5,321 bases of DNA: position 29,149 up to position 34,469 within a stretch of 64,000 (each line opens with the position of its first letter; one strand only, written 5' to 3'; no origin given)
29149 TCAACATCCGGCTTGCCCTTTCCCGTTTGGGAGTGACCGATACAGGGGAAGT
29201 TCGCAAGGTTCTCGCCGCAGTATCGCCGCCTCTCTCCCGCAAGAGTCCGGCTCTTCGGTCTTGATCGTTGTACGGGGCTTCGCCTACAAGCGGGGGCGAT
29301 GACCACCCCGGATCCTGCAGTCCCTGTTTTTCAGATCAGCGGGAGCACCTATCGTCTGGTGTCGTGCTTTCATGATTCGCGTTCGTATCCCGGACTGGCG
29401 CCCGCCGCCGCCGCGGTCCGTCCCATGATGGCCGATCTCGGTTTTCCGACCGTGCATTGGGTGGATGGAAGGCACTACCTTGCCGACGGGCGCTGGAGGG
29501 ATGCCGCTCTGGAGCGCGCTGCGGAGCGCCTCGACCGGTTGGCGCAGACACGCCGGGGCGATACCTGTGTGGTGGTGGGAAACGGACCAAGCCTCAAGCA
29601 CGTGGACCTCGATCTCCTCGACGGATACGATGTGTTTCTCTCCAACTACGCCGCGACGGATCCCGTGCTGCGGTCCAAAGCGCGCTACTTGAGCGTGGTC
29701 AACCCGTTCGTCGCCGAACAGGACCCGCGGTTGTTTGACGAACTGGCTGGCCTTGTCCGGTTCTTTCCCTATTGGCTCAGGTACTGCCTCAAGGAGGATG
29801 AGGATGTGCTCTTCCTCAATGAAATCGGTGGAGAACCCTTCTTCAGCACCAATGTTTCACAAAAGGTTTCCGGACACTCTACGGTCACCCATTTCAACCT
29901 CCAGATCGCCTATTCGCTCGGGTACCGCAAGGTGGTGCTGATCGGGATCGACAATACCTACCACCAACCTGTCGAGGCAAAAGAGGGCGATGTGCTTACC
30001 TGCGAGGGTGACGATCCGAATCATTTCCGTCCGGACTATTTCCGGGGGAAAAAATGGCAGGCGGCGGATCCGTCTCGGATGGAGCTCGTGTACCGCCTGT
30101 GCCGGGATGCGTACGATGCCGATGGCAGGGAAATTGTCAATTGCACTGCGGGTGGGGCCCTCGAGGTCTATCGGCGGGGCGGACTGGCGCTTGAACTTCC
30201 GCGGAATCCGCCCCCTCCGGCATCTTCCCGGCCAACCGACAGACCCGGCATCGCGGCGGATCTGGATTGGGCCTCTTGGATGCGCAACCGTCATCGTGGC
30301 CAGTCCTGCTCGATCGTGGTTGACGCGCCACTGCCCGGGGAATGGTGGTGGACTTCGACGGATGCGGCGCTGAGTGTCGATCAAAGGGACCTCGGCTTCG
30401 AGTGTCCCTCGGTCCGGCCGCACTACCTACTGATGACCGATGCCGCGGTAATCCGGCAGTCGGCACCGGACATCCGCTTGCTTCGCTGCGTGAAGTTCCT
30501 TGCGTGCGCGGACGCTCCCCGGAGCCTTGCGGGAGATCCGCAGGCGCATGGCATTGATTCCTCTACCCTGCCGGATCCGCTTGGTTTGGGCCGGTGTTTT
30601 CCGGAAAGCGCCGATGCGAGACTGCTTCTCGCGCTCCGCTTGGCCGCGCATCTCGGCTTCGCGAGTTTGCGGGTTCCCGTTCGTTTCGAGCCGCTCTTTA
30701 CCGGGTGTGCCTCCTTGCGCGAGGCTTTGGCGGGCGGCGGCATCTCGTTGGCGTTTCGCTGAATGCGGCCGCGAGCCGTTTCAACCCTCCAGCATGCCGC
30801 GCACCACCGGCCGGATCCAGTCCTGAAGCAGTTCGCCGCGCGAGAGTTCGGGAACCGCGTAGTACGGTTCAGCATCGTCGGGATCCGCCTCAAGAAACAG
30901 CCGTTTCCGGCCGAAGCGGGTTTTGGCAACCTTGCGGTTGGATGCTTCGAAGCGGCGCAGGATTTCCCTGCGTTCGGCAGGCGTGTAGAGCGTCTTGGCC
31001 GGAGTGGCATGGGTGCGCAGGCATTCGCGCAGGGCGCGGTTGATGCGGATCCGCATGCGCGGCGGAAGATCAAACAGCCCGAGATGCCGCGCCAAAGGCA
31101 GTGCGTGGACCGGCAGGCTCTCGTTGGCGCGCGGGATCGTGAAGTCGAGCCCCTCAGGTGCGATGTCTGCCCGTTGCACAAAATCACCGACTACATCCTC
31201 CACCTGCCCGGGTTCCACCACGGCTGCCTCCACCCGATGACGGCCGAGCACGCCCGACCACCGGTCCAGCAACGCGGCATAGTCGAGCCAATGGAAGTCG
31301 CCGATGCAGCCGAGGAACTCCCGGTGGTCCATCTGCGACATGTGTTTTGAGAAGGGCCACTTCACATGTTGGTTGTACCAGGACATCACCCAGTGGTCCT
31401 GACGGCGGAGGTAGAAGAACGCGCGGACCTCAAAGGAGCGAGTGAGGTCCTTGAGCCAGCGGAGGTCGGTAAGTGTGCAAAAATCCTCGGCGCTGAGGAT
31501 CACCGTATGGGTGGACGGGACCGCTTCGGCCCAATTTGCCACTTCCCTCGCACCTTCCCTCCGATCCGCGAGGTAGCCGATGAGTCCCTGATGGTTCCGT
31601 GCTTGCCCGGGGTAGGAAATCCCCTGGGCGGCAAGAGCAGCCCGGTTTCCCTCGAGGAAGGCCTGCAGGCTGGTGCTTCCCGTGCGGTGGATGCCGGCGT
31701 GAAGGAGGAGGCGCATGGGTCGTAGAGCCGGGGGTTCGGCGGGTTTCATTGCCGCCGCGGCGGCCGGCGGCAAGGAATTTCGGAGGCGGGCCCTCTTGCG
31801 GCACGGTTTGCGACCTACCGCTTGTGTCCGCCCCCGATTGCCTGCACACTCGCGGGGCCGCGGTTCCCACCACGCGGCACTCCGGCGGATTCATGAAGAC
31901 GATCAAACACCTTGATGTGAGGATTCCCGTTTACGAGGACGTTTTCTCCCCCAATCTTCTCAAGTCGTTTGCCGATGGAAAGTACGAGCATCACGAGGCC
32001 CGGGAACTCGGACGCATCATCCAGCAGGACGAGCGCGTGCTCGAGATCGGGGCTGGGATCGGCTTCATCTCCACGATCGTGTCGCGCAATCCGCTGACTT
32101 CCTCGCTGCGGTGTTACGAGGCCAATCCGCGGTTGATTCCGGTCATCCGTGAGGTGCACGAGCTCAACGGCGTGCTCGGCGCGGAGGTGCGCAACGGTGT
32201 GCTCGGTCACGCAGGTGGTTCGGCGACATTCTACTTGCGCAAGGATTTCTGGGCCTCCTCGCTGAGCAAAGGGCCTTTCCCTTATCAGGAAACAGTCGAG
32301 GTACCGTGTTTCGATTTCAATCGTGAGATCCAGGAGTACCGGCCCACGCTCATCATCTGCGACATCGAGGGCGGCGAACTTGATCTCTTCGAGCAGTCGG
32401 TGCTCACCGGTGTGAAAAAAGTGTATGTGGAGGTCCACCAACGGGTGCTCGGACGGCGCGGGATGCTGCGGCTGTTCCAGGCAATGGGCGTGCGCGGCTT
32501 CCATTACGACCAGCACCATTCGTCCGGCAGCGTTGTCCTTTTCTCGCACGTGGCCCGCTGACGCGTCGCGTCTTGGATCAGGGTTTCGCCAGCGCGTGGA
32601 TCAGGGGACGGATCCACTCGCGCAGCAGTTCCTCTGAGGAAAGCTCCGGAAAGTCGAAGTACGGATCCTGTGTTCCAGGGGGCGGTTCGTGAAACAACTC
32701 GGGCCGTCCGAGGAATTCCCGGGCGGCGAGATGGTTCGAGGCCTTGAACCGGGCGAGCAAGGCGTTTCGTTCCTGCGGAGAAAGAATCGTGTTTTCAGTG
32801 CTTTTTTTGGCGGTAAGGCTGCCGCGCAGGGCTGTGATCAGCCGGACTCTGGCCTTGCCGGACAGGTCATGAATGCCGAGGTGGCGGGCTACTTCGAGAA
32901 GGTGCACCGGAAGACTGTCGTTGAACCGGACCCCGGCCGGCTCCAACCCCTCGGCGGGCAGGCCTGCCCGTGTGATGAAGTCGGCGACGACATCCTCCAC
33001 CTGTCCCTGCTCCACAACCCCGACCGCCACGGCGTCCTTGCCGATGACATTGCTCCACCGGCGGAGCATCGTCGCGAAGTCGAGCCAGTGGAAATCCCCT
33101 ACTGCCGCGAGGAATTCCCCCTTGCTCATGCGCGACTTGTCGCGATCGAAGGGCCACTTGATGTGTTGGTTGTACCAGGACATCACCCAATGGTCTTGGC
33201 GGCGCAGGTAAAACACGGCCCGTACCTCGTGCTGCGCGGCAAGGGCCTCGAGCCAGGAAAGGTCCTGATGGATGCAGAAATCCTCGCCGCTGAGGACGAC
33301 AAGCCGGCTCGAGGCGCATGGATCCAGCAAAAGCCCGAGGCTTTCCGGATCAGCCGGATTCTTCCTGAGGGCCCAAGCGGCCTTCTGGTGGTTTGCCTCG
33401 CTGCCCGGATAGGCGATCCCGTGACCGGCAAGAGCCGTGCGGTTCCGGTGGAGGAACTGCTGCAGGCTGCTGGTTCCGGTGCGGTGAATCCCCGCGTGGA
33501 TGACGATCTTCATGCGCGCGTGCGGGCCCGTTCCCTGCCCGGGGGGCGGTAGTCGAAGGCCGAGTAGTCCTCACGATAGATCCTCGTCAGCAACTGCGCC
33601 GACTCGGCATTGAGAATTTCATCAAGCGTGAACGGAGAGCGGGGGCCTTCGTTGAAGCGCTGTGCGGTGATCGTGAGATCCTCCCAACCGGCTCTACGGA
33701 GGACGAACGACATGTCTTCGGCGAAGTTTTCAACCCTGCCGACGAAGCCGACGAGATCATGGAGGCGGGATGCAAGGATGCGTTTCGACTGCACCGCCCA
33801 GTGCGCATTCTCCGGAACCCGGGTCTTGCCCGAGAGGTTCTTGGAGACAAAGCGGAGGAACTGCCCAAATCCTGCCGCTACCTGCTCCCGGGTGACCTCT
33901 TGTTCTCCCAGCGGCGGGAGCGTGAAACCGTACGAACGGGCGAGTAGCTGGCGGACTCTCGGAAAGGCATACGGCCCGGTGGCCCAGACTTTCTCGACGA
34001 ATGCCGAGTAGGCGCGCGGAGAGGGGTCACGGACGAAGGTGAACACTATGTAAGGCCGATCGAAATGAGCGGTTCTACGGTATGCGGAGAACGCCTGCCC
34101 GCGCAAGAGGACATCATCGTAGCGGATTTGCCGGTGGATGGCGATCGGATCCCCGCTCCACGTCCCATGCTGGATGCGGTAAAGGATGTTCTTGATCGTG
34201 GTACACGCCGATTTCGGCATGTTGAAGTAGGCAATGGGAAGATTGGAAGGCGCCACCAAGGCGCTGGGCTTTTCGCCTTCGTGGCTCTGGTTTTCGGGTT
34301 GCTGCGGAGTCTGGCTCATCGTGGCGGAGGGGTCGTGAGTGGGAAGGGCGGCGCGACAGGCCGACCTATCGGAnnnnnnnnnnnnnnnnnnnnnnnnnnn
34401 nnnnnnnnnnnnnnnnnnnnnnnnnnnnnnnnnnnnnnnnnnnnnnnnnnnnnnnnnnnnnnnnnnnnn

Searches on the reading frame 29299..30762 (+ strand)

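Call 5: search_protein_families(library=pfam, proteins=[window:29299-30762:+], max_evalue=0.001)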
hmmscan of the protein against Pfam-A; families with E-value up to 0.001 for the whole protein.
window:29299-30762:+ (487 aa): 1 family
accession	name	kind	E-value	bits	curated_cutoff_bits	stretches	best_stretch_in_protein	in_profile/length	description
PF01973.23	MptE-like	-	2.3e-07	31.2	34.6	0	181-222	128-169/171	6-hydroxymethylpterin diphosphokinase MptE-like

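Call 34: search_protein_families(library=ncbifam, proteins=[window:29299-30762:+], max_evalue=0.001)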
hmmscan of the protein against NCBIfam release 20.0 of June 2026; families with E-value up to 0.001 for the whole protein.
window:29299-30762:+ (487 aa): 1 family
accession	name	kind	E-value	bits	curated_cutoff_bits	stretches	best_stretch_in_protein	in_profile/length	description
TIGR04437.1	WaaZ_KDO_III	equivalog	2.5e-05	23.7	200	0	182-219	153-190/252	3-deoxy-D-manno-oct-2-ulosonate III transferase WaaZ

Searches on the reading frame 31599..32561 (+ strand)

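Call 6: search_protein_families(library=pfam, proteins=[window:31599-32561:+], max_evalue=0.001)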
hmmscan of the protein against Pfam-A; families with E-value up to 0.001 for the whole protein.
window:31599-32561:+ (320 aa): 1 family
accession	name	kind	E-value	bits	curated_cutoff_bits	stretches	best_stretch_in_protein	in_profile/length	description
PF05050.19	Methyltransf_21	-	6.9e-05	23.5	22.7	1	203-283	64-152/173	Methyltransferase FkbM domain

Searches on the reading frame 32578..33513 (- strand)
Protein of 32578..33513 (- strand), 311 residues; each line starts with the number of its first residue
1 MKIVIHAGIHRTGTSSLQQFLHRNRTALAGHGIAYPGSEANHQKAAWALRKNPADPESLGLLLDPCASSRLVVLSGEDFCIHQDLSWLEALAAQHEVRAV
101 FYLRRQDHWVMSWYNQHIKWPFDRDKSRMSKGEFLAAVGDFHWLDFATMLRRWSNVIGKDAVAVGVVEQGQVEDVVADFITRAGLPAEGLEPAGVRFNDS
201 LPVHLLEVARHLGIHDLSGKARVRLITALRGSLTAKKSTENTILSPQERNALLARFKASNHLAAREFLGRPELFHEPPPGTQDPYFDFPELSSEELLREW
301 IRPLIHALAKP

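Call 6: search_protein_families(library=pfam, proteins=[window:32578-33513:-], max_evalue=0.001)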
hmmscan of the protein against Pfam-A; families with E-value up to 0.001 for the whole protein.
window:32578-33513:- (311 aa): 1 family
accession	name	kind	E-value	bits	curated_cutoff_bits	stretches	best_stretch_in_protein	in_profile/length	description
PF17784.7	Sulfotransfer_4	-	0.00049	20.4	22.8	0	4-126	2-120/215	Sulfotransferase domain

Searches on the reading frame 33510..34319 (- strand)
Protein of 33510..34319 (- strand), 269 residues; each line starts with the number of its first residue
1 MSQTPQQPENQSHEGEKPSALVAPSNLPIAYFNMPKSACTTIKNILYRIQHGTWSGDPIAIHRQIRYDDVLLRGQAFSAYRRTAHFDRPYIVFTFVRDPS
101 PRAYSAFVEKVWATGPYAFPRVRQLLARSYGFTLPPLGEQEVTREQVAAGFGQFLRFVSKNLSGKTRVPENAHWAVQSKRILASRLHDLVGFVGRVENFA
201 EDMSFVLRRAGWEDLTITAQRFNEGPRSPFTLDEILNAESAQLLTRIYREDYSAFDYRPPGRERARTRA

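Call 6: search_protein_families(library=pfam, proteins=[window:33510-34319:-], max_evalue=0.001)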
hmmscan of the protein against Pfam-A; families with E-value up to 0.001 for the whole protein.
window:33510-34319:- (269 aa): 1 family
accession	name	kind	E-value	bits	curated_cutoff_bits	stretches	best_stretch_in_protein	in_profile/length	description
PF03567.20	Sulfotransfer_2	-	3.9e-21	76.7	22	1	21-257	4-251/252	Sulfotransferase family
